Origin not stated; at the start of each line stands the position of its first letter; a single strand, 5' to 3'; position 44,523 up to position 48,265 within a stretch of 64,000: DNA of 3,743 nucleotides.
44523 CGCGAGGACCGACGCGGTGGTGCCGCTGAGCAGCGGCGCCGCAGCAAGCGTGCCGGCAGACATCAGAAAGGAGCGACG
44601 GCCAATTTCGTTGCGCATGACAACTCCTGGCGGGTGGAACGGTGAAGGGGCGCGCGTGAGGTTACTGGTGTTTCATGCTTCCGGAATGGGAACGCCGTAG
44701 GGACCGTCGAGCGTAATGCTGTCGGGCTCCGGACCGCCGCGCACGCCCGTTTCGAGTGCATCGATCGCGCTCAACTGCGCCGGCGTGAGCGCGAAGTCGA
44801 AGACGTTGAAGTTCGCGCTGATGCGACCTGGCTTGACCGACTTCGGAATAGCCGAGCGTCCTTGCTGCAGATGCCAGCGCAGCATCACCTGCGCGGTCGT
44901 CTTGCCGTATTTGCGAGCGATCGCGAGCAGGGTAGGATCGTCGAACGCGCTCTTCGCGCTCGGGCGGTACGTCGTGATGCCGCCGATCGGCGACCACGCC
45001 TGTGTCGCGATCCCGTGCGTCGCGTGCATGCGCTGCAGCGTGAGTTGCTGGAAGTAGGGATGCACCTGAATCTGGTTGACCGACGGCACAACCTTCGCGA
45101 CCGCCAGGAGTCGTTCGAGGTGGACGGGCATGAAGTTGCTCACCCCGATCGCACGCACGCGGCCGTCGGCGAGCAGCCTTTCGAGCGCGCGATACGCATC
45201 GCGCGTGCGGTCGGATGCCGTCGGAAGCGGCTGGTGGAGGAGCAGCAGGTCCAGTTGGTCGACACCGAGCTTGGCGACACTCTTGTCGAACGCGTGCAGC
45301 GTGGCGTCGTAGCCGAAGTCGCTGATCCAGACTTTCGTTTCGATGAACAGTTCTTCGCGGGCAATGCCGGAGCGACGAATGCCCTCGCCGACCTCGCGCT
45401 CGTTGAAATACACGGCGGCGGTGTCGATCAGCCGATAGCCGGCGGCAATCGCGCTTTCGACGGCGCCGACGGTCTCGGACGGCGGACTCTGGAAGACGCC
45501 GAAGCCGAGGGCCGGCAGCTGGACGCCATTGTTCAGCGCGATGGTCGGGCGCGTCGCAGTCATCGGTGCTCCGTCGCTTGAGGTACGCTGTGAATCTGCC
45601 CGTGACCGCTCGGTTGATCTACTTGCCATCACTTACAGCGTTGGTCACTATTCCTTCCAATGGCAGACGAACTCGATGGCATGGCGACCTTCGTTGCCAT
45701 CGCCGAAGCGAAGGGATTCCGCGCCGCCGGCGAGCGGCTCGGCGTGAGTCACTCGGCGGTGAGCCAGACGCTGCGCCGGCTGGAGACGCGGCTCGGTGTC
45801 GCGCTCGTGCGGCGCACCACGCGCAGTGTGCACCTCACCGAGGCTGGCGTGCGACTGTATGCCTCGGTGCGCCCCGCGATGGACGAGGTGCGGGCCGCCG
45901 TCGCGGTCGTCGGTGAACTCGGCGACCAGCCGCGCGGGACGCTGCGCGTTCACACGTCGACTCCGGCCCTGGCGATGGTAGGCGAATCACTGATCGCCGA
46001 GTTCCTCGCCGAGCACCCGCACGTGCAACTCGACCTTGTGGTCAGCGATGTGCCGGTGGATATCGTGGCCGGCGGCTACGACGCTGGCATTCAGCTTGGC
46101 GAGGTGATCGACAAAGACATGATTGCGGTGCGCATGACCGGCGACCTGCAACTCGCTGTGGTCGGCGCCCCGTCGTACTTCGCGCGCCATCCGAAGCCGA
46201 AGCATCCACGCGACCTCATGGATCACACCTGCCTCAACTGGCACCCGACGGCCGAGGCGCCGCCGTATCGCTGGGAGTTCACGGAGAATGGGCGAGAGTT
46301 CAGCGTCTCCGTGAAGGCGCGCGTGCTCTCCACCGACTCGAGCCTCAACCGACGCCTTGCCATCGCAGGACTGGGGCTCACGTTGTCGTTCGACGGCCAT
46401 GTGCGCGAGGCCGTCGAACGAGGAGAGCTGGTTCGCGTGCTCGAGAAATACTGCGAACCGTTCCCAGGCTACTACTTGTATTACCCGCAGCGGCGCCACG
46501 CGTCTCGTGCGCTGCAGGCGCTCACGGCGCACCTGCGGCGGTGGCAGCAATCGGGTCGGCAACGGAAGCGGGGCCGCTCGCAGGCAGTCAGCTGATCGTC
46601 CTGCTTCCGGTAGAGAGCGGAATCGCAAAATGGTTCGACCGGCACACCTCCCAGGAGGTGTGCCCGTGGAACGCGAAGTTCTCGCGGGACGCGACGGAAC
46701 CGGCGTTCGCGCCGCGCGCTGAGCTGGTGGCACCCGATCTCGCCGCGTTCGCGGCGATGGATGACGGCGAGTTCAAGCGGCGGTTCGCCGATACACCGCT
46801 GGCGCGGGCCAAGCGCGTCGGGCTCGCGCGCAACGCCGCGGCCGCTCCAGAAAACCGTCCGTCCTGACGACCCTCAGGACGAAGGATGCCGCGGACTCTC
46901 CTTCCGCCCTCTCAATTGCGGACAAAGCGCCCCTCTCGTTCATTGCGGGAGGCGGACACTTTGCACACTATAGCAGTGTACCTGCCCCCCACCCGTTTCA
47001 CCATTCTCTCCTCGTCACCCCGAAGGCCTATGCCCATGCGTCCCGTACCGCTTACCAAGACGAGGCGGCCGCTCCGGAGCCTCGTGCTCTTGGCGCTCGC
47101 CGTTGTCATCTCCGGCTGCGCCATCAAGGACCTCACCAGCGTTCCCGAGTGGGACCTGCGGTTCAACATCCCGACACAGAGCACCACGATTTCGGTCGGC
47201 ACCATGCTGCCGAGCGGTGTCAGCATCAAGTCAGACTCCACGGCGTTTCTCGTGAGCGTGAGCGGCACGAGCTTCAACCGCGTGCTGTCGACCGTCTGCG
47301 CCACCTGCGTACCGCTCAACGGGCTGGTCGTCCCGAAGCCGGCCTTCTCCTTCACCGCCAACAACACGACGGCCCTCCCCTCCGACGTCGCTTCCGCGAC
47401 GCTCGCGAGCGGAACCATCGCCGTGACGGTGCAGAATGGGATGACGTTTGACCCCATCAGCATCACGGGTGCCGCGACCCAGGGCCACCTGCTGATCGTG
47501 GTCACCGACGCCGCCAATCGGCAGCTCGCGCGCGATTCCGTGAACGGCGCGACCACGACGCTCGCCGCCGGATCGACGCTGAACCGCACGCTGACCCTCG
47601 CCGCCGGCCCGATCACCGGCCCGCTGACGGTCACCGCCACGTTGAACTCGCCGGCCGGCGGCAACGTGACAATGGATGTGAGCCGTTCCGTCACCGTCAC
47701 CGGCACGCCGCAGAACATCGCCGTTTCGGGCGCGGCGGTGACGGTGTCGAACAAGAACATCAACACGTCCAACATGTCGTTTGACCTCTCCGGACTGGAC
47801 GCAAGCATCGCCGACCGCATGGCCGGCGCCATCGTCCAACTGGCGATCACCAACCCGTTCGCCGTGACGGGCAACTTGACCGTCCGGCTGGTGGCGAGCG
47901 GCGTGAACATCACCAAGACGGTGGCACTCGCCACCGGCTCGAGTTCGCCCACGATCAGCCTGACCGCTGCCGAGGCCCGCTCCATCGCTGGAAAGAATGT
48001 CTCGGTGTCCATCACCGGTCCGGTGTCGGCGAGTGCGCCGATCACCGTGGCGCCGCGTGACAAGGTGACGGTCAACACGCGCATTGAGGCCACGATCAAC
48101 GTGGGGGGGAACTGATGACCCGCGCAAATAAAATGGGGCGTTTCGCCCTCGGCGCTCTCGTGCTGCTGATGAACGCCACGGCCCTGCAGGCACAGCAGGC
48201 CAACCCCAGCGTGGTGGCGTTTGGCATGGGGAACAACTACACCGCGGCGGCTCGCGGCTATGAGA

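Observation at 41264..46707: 5.4-kb insertion into the 3' end of queG, bounded by 56-nt direct repeats, which rebuilds the gene and leaves the old 3' end as a remnant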

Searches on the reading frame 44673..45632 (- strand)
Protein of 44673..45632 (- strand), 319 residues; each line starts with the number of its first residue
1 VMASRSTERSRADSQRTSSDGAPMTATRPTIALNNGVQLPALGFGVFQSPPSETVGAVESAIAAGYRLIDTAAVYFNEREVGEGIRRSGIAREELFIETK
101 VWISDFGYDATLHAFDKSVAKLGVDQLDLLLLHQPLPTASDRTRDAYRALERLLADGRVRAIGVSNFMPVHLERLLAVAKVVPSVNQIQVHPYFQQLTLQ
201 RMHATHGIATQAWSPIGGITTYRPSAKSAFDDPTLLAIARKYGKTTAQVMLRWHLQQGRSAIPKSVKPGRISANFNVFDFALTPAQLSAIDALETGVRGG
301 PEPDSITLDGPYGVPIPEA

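Call 4: search_protein_families(library=pfam, proteins=[window:44673-45632:-], max_evalue=0.01)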
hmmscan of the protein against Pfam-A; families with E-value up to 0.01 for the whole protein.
window:44673-45632:- (319 aa): 1 family
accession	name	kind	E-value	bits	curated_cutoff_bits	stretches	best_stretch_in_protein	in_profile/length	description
PF00248.27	Aldo_ket_red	-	2.3e-47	161.9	24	1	48-293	15-289/291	Aldo/keto reductase family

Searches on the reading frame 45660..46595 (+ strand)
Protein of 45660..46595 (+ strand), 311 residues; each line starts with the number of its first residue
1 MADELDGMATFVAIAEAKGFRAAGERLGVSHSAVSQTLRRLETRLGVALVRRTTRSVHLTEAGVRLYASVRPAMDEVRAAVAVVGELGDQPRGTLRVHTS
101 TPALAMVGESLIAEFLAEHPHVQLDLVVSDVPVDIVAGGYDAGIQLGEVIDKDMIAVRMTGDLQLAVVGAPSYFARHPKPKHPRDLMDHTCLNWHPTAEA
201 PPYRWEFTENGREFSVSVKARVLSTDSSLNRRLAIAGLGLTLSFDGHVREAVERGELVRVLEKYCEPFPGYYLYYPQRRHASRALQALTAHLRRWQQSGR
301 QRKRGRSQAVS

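Call 4: search_protein_families(library=pfam, proteins=[window:45660-46595:+], max_evalue=0.01)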
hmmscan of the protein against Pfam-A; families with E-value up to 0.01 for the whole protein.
window:45660-46595:+ (311 aa): 5 families
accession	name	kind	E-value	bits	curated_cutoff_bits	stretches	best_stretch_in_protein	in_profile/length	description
PF03466.25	LysR_substrate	-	1.1e-29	103.8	28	1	89-295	2-207/209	LysR substrate binding domain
PF00126.33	HTH_1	-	4.8e-20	71.7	26.6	1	6-63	2-59/60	Bacterial regulatory helix-turn-helix protein, lysR family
PF18024.7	HTH_50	-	0.0011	19.1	27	1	18-40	24-46/50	Helix-turn-helix domain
PF12802.13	MarR_2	-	0.0013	19.2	27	1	21-44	24-47/61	MarR family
PF25213.1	HVO_A0261_N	-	0.0055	17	35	0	25-80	32-84/86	HVO_A0261 N-terminal domain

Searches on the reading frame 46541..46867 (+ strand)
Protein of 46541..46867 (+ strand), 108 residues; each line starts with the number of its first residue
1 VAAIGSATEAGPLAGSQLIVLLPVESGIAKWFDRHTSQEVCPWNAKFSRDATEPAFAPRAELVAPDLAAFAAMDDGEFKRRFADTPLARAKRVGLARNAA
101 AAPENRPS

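Call 4: search_protein_families(library=pfam, proteins=[window:46541-46867:+], max_evalue=0.01)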
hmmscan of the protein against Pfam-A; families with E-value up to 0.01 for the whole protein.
window:46541-46867:+ (108 aa): 0 families

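Call 97: find_homologous_proteins(query=window:46541-46864:+, max_evalue=0.00001)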
Query window:46541-46864:+ (108 aa): 30 proteins with E <= 0.00001 among 46 candidates.
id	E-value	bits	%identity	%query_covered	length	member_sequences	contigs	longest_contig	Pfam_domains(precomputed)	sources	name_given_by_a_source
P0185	7.0e-38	147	84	70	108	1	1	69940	-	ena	-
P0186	2.2e-35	139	80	76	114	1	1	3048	-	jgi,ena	-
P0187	7.3e-35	137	80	76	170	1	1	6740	-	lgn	-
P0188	1.3e-34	136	73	80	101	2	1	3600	-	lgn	-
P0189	1.8e-34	136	77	77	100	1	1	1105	-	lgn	-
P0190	4.5e-34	135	76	76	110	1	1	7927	-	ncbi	-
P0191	5.0e-34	135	79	76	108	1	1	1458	-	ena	-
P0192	7.6e-34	134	82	70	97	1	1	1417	-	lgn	-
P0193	2.1e-33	133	72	80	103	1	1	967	-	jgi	jgi:epoxyqueuosine reductase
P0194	4.5e-33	131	70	81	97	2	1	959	-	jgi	-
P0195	1.6e-32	130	74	80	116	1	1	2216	-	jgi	jgi:hypothetical protein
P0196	2.9e-32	129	77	76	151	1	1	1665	-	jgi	jgi:hypothetical protein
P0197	1.1e-31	127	76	73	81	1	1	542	-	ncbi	-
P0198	1.4e-31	127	74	81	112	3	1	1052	-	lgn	-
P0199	1.5e-30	123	69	77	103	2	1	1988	-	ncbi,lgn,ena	-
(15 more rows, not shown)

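Call 98: find_encoding_contigs(protein=P0185, flank=10000, max_places=1)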
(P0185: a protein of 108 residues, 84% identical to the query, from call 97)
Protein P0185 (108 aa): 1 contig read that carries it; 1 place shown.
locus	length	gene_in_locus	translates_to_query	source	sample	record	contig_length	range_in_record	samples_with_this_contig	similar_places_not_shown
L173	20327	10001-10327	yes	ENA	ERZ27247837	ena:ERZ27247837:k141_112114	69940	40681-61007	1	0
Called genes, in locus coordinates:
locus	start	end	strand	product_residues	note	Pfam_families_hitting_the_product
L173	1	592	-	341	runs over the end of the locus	PF18306:LDcluster4, PF03641:Lysine_decarbox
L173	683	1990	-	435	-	PF01553:Acyltransferase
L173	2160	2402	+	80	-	-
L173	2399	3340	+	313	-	PF08331:QueG_DUF1730, PF00037:Fer4 (faint), PF12838:Fer4_7 (weak), PF13484:Fer4_16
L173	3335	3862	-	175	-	PF19502:DUF6036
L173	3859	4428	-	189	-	PF12844:HTH_19 (faint), PF13560:HTH_31, PF01381:HTH_3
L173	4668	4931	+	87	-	PF01695:IstB_IS21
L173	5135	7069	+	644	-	PF09976:TPR_21 (faint), PF00512:HisKA, PF02518:HATPase_c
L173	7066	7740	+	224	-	PF00072:Response_reg, PF00486:Trans_reg_C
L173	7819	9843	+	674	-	PF26550:Tricorn_2nd, PF23381:Beta-prop_IFT122_1st (faint), PF25174:Beta-prop_THOC3 (faint), PF26549:Tricorn_N, PF07676:PD40 (weak), PF26549:Tricorn_N (weak)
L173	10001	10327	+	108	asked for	-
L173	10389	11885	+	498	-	PF00884:Sulfatase, PF16347:SGSH_C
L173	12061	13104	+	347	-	-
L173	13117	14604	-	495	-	PF13620:CarboxypepD_reg, PF13715:CarbopepD_reg_2 (weak)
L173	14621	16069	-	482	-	PF13620:CarboxypepD_reg, PF13715:CarbopepD_reg_2 (weak)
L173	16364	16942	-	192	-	PF02525:Flavodoxin_2, PF03358:FMN_red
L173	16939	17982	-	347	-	PF00296:Bac_luciferase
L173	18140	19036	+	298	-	PF00561:Abhydrolase_1, PF12697:Abhydrolase_6, PF12146:Hydrolase_4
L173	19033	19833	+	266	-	PF00413:Peptidase_M10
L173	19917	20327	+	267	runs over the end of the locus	-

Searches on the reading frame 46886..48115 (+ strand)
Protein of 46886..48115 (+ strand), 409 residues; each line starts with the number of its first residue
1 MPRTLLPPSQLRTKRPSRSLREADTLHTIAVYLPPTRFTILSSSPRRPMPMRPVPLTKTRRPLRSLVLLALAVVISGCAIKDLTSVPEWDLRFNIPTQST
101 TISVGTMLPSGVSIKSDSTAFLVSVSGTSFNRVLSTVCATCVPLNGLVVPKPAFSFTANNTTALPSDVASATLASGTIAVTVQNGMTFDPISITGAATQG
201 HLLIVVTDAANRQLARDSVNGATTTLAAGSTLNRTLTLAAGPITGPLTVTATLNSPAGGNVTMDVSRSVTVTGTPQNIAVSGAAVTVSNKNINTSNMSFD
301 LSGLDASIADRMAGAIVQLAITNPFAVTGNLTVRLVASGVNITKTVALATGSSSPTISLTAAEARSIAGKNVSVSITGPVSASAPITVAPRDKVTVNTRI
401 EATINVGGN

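Call 4: search_protein_families(library=pfam, proteins=[window:46886-48115:+], max_evalue=0.01)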
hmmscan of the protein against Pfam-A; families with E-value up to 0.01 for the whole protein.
window:46886-48115:+ (409 aa): 0 families

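Call 72: find_homologous_proteins(query=window:47030-48112:+, max_evalue=1e-20)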
Query window:47030-48112:+ (361 aa): 64 proteins with E <= 1e-20 among 8000 candidates.
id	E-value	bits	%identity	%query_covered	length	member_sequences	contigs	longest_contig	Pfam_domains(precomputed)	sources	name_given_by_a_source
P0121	6.4e-210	714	100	99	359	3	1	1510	-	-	-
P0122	7.4e-180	615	85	100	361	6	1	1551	-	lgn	-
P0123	4.6e-123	429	62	93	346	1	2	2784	-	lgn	-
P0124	1.8e-118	414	58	99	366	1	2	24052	-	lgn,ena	-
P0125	1.4e-107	378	57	95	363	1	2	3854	-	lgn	-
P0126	1.5e-103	365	51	99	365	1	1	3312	-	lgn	-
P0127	4.4e-101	357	51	97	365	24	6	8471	-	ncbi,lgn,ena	-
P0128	1.1e-97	345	51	98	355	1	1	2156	-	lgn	-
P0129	2.9e-94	334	51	91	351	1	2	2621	-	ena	-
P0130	3.0e-87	311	48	95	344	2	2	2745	-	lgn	-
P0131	8.5e-80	287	49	90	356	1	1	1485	-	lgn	-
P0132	3.1e-73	265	44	98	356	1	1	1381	-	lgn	-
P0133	4.1e-72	261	44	98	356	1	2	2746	-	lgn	-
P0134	6.8e-71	257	44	98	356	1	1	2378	-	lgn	-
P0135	9.8e-70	254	45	91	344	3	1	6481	-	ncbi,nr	ncbi:MAG: hypothetical protein JWN53_280 [Gemmatimonadetes bacterium]|nr:hypothetical protein [Gemma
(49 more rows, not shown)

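Call 74: find_encoding_contigs(protein=P0124, flank=10000, max_places=2)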
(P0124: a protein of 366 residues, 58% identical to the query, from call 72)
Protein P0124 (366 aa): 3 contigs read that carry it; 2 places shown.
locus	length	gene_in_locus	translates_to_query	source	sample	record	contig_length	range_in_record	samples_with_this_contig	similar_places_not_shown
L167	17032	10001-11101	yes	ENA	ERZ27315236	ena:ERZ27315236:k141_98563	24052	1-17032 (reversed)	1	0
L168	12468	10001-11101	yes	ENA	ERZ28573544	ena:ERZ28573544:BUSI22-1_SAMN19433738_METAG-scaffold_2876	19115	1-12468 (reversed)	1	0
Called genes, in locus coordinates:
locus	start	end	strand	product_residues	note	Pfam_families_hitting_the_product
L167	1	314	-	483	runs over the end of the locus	PF07021:MetW, PF13489:Methyltransf_23, PF08241:Methyltransf_11, PF08242:Methyltransf_12, PF13649:Methyltransf_25, PF13847:Methyltransf_31, PF00535:Glycos_transf_2, PF13641:Glyco_tranf_2_3 (weak)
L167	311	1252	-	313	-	PF01073:3Beta_HSD (faint), PF01370:Epimerase, PF02719:Polysacc_synt_2 (faint), PF04321:RmlD_sub_bind, PF16363:GDP_Man_Dehyd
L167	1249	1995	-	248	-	PF05401:NodS (weak), PF01209:Ubie_methyltran, PF13489:Methyltransf_23, PF00398:RrnaAD (weak), PF13847:Methyltransf_31, PF08241:Methyltransf_11, PF08242:Methyltransf_12, PF13649:Methyltransf_25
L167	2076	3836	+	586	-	-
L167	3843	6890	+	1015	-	PF13439:Glyco_transf_4, PF13579:Glyco_trans_4_4, PF20706:GT4-conflict, PF00534:Glycos_transf_1, PF13692:Glyco_trans_1_4, PF00664:ABC_membrane, PF00005:ABC_tran, PF02463:SMC_N (weak)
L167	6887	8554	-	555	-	PF14052:Caps_assemb_Wzi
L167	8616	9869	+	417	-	PF00109:ketoacyl-synt, PF02801:Ketoacyl-synt_C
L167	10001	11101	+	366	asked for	-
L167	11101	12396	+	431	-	-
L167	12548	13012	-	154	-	PF03168:LEA_2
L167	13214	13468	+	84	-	PF04014:MazE_antitoxin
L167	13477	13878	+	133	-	PF01850:PIN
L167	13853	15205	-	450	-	PF05496:RuvB_N, PF01078:Mg_chelatase (faint), PF13191:AAA_16 (faint), PF00004:AAA, PF07728:AAA_5 (faint), PF16193:AAA_assoc_2, PF12002:MgsA_C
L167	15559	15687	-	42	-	-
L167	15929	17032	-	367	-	?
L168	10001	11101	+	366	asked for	-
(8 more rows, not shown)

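Call 75: find_encoding_contigs(protein=P0123, flank=5000, max_places=2)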
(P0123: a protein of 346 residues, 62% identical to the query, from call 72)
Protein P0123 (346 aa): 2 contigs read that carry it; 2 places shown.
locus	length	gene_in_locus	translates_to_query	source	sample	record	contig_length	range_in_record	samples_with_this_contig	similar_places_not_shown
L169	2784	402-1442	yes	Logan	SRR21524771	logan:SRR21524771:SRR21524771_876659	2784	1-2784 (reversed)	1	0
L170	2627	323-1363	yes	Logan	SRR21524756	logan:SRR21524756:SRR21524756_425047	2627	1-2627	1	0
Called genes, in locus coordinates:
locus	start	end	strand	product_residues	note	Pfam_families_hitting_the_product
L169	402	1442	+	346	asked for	-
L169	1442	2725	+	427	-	PF18990:DUF5723 (weak), PF13729:TraF_2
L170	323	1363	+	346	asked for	-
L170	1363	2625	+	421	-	?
